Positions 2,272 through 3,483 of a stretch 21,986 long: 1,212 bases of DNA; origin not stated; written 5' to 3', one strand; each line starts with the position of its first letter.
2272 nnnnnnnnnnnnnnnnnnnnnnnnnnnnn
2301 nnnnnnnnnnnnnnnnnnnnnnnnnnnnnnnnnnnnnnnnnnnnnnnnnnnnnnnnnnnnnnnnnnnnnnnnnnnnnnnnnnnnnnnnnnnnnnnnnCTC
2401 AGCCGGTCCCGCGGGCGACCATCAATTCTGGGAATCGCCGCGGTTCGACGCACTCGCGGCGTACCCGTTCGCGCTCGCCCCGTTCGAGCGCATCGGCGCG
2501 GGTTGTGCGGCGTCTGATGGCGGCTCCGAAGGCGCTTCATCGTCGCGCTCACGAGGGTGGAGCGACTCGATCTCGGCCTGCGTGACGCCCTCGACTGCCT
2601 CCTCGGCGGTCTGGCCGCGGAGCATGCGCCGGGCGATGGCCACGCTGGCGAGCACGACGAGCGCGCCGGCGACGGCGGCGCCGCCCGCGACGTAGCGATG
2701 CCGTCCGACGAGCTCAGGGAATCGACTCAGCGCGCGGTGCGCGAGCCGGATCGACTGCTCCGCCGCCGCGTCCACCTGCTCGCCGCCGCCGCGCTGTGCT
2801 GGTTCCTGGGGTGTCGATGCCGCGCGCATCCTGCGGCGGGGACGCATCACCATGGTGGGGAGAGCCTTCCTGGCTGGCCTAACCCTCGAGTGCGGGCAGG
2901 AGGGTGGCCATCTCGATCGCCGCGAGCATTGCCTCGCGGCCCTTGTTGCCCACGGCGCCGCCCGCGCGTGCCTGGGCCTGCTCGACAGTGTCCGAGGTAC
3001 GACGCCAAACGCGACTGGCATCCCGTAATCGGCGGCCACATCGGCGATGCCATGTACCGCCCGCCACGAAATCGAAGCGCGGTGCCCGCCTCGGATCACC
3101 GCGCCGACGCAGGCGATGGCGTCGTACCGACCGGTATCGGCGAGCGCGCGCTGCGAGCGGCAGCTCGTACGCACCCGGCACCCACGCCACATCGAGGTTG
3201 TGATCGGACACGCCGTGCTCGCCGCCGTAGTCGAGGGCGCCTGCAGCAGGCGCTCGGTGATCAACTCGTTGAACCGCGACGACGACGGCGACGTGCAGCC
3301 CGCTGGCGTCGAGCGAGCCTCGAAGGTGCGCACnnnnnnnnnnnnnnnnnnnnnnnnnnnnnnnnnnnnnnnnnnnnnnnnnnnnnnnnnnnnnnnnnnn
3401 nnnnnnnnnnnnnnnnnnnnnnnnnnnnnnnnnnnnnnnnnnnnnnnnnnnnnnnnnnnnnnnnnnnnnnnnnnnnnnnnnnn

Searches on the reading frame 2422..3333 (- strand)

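Call 36: search_protein_families(library=pfam, proteins=[window:2422-3333:-], max_evalue=0.01)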
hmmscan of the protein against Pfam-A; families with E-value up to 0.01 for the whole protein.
window:2422-3333:- (303 aa): 1 family
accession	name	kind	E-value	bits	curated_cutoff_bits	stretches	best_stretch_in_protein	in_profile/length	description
PF00885.24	DMRL_synthase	-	1.3e-10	41.7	26.7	1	19-115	9-107/139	6,7-dimethyl-8-ribityllumazine synthase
